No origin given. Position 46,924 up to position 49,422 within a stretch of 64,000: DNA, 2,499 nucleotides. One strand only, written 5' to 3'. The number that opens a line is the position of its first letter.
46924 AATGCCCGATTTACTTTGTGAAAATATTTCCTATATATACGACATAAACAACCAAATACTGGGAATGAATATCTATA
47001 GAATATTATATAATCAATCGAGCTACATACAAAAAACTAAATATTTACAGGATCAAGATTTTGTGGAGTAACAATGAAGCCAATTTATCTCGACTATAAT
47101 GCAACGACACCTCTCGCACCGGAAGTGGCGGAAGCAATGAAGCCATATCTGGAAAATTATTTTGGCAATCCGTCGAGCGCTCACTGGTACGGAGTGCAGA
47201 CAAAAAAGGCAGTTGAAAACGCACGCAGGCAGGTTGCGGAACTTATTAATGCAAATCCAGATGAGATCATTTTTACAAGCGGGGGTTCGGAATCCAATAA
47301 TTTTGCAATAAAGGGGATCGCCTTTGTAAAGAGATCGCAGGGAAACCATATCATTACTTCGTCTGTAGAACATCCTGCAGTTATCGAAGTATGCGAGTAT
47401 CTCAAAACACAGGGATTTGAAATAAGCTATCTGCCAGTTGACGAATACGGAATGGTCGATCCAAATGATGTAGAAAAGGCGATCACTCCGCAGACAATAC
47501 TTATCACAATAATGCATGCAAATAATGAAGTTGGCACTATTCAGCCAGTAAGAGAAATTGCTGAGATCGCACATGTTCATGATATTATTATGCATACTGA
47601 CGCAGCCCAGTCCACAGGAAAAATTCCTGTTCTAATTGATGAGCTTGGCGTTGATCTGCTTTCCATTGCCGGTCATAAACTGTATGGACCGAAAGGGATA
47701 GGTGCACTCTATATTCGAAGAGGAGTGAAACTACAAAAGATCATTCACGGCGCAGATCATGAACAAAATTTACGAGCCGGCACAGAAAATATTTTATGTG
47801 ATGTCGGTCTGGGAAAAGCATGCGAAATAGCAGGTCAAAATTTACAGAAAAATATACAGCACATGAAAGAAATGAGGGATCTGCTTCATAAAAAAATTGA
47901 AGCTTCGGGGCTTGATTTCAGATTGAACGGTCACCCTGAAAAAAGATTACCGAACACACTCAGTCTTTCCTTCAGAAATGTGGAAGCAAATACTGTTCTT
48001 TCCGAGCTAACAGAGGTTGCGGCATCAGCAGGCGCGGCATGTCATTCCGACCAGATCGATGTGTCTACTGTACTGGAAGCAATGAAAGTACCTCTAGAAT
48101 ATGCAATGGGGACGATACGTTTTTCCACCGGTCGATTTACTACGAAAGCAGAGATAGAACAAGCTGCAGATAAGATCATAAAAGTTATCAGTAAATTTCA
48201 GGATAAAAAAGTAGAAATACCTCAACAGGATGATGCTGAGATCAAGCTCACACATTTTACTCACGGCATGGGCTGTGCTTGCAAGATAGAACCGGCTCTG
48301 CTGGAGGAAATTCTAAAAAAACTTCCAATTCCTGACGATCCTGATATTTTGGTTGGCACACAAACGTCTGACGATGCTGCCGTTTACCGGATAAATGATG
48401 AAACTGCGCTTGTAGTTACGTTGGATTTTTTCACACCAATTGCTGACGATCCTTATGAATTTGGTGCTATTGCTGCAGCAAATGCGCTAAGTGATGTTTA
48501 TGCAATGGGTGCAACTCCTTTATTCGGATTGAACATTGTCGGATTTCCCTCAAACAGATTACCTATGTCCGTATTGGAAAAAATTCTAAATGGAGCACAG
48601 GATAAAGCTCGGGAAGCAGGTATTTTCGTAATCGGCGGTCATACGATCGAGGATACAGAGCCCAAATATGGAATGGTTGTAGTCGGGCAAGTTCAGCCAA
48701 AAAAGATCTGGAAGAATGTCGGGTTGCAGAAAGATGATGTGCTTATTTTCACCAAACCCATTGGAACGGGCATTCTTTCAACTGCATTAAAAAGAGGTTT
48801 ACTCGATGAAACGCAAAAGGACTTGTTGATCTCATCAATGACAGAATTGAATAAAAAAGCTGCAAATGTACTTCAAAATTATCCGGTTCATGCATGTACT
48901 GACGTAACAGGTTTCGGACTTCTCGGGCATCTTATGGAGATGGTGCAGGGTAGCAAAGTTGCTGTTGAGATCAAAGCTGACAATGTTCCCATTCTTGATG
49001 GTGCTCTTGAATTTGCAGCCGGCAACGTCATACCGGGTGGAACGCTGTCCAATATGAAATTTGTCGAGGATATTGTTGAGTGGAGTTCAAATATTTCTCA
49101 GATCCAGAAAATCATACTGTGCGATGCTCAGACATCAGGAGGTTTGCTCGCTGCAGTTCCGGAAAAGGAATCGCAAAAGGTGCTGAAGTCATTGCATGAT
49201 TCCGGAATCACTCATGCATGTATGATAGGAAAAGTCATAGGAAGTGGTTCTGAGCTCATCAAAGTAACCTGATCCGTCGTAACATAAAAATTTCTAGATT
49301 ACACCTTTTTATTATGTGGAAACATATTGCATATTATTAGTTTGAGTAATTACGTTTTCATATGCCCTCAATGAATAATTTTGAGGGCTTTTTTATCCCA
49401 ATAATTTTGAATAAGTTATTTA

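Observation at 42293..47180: Two extra copies of the promoter plus first 18-36 codons of nifS-selD, each bounding a different inserted block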

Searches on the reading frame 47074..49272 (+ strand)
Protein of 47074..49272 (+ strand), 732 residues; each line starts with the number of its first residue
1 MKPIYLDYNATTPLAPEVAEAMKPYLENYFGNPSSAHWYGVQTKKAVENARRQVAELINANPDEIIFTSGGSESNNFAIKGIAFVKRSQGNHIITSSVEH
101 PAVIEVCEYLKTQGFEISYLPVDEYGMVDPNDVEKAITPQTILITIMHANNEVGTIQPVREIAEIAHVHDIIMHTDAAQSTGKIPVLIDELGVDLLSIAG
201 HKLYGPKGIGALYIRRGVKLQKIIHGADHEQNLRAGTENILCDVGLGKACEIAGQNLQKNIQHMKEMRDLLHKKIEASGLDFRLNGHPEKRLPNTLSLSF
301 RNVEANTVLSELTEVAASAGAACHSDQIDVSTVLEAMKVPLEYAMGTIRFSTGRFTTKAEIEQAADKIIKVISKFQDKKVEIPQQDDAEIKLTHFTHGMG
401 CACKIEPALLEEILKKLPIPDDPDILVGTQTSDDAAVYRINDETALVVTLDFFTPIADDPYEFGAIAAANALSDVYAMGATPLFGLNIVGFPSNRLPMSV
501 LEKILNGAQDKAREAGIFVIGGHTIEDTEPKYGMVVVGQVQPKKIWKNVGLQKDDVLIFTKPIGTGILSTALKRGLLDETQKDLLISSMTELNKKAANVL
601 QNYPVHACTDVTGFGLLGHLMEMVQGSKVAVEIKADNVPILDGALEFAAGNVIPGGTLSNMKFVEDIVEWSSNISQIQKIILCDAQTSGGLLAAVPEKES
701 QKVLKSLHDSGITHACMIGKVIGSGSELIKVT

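Call 11: search_protein_families(library=pfam, proteins=[window:47074-49272:+], max_evalue=0.01)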
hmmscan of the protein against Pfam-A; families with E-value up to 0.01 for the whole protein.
window:47074-49272:+ (732 aa): 8 families
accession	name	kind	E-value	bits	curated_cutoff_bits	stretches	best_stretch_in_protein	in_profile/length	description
PF00266.25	Aminotran_5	-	5e-83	279.5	21.5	1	4-363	1-370/371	Aminotransferase class-V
PF00586.29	AIRS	-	1.3e-30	106.5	24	1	433-540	2-112/112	AIR synthase related protein, N-terminal domain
PF02769.27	AIRS_C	-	2.1e-22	80.4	23.1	1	553-726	2-150/156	AIR synthase related protein, C-terminal domain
PF01212.27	Beta_elim_lyase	-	3.7e-08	33.5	27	1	45-178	32-170/288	Beta-eliminating lyase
PF01041.23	DegT_DnrJ_EryC1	-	3.7e-08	33.4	19.8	1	65-182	42-151/360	DegT/DnrJ/EryC1/StrS aminotransferase family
PF00155.27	Aminotran_1_2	-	5.8e-07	29.5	19.7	1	14-176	18-185/361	Aminotransferase class I and II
PF01053.26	Cys_Met_Meta_PP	-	1.5e-05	24.2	27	1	31-195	38-191/381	Cys/Met metabolism PLP-dependent enzyme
PF00817.25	IMS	-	0.0099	16.2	23.2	0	359-417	70-128/148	impB/mucB/samB family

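Call 12: find_related_loci(query=window:47074-49272:+, collection=genome_contigs, flank=10000)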
Query window:47074-49272:+ (732 aa) in genome_contigs; peptide patterns used: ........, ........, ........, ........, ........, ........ (x = any residue, [..] = any of these).
54 stretches matched a pattern; 6 encode a relative of the query (tblastn E <= 1e-3); 6 distinct loci.
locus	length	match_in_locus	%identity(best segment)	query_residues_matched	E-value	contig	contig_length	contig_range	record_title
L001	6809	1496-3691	92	1-732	0e+0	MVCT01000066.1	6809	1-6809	MAG: Candidatus Cloacimonas sp. 4484_140 ex4484_140_scaffold_11436, whole genome shotgun sequence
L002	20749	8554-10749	88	1-732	0e+0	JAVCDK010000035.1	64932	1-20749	MAG: Candidatus Celaenobacter antarcticus isolate MAG_3300025698_8 Ga0208771_1000071, whole genome shotgun sequence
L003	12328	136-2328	87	1-731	0e+0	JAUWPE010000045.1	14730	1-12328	MAG: Candidatus Cloacimonadota bacterium isolate CSMAG_2468 CSMAG_2468_k141_964758_length_14730_cov_14.3737, whole genom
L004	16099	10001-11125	49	2-376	6e-114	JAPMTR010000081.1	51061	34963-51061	MAG: Candidatus Methanoperedens sp. isolate Ig 1 Ig18389_08E140C01_z1_2020_scaffold_386, whole genome shotgun sequence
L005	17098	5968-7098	44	2-374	1e-92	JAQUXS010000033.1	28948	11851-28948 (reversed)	MAG: Clostridium sp. isolate STD2_219 NODE_5665_length_28948_cov_3.094306_Sandtown_D2, whole genome shotgun sequence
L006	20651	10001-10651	30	5-218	2e-22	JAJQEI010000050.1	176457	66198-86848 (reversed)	MAG: Ruminococcus sp. isolate MI.7_3 NODE_4_length_176457_cov_18.644012, whole genome shotgun sequence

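Call 13: find_encoding_contigs(protein=window:47074-49272:+, flank=10000, max_places=10)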
Protein window:47074-49272:+ (732 aa): no gene with exactly this product is on record in the collection.
